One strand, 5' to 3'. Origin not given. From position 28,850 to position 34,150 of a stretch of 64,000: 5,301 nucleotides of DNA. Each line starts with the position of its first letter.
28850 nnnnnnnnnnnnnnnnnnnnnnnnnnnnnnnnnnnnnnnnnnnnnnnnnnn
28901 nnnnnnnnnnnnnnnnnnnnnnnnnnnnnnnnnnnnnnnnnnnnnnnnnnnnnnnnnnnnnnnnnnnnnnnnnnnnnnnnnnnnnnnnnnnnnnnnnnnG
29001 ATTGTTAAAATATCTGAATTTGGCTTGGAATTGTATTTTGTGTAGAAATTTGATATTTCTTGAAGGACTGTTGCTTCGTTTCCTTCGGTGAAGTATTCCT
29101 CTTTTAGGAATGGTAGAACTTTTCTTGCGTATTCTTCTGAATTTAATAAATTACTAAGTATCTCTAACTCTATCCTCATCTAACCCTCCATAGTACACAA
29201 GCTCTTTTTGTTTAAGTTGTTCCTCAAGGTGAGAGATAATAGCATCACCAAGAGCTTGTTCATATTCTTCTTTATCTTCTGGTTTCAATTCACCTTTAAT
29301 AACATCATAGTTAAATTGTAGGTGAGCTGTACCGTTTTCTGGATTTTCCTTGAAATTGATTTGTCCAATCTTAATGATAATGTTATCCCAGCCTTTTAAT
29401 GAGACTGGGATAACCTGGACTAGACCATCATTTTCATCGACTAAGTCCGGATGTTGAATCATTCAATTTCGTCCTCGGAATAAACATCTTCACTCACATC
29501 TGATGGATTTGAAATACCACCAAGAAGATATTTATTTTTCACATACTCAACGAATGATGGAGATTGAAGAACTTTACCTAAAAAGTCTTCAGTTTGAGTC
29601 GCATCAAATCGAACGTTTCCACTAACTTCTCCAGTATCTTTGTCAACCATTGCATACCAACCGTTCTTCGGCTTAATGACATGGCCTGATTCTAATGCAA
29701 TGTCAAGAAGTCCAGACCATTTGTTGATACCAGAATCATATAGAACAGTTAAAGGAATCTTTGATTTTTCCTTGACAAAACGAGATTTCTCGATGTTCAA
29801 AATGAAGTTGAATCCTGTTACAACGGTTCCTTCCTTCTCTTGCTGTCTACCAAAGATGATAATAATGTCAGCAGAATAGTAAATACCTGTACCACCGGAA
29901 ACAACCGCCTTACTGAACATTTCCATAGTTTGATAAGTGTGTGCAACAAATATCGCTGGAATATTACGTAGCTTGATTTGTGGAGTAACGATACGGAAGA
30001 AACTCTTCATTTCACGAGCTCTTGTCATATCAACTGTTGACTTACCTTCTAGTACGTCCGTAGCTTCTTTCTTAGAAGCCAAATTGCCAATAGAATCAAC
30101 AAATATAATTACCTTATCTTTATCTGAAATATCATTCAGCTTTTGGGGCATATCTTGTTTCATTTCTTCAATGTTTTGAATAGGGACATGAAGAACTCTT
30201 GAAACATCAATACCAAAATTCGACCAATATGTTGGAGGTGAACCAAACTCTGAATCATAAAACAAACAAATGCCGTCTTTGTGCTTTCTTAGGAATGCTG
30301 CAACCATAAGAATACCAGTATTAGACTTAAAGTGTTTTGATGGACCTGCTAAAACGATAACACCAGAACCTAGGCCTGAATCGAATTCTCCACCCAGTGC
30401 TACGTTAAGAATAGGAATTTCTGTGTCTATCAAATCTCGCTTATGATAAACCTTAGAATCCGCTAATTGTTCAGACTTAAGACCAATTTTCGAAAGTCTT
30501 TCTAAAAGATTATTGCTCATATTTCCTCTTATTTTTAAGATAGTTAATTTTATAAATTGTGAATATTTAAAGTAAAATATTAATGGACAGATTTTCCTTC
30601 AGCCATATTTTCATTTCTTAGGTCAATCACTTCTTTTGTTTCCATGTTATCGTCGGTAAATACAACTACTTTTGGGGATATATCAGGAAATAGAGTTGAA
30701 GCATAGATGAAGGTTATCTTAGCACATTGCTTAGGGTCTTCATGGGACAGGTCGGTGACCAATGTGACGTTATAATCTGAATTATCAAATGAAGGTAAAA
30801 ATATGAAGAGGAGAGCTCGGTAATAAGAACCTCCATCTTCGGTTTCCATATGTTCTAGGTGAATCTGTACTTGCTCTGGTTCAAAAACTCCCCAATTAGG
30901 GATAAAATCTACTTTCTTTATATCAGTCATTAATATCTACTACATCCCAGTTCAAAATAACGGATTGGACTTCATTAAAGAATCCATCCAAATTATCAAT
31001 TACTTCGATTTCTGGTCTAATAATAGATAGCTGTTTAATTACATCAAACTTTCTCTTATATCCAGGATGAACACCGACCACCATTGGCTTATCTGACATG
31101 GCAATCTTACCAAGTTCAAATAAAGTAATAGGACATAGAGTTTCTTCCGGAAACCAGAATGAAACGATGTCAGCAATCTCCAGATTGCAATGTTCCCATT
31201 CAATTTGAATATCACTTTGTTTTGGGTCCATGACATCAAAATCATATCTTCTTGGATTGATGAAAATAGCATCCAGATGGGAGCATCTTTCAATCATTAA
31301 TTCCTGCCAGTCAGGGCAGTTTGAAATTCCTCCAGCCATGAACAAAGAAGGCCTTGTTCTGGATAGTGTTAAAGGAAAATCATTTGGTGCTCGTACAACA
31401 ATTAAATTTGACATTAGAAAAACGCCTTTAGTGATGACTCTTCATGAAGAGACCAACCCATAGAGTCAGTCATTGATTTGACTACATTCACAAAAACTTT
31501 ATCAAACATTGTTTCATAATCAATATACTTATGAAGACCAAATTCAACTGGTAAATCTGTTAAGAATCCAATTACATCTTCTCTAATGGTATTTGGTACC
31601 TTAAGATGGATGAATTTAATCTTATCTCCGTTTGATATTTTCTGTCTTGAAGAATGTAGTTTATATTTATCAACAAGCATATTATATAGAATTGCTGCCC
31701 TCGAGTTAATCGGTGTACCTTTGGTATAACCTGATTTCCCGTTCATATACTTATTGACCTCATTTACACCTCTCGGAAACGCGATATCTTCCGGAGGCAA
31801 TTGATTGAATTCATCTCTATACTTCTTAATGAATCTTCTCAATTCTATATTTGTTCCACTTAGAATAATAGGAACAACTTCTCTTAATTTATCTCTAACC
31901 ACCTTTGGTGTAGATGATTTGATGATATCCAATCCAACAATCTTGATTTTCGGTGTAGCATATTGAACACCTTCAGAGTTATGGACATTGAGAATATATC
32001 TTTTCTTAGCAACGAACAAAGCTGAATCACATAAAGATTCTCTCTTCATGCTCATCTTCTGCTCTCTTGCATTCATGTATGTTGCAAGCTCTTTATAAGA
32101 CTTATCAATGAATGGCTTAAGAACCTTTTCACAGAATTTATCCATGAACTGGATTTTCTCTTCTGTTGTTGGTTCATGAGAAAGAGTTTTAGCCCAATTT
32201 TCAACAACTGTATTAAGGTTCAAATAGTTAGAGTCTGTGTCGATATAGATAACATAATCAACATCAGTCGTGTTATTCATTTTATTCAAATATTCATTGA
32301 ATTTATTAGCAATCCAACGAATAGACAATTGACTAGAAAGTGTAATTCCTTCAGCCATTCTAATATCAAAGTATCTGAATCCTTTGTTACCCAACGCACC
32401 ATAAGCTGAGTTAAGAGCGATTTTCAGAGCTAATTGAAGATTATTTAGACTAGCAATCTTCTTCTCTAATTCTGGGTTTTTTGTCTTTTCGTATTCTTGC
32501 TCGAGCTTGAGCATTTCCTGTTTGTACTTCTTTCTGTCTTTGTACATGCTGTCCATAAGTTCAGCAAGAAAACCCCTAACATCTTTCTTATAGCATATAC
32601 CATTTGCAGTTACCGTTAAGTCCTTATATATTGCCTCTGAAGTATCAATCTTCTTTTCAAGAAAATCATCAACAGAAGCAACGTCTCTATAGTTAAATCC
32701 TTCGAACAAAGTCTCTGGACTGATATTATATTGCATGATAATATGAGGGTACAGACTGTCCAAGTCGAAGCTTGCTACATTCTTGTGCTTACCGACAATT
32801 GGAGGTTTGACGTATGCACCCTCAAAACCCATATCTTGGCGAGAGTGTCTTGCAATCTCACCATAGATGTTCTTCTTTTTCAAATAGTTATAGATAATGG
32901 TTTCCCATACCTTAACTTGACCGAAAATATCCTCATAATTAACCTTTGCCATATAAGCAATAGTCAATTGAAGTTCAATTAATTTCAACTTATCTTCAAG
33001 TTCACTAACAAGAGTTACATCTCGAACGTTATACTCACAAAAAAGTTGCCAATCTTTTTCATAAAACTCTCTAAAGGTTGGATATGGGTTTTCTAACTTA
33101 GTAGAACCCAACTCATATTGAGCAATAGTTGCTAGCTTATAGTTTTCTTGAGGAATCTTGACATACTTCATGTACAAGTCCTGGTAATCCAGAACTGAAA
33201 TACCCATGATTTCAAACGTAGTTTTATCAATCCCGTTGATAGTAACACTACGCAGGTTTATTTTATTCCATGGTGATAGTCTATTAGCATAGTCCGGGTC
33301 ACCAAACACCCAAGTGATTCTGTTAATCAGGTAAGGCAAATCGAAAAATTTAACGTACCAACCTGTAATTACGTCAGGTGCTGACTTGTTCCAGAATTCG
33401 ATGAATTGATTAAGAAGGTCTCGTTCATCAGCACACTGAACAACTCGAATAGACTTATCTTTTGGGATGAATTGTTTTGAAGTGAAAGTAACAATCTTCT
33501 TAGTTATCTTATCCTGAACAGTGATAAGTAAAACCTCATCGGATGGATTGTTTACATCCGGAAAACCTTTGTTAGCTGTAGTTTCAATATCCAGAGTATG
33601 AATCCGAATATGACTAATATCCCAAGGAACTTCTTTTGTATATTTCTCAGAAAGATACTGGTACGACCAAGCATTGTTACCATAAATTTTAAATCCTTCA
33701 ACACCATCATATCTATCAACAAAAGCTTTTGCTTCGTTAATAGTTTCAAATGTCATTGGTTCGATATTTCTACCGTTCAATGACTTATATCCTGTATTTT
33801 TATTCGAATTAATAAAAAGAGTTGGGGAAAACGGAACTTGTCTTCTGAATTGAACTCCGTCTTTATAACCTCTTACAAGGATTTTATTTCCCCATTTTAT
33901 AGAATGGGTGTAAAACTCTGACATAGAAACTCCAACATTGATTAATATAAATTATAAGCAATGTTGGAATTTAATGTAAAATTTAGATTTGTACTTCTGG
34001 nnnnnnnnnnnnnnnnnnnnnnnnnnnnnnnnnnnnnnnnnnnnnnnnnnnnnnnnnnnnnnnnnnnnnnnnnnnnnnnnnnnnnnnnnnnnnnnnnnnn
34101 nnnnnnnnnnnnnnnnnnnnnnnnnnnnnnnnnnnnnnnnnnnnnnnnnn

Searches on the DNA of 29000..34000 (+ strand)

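Call 6: search_dna_similar(query=window:29000-34000:+, collection=phages, mode=near, max_rows=15)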
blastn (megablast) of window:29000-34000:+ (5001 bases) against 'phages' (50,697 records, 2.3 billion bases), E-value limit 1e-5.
No match.
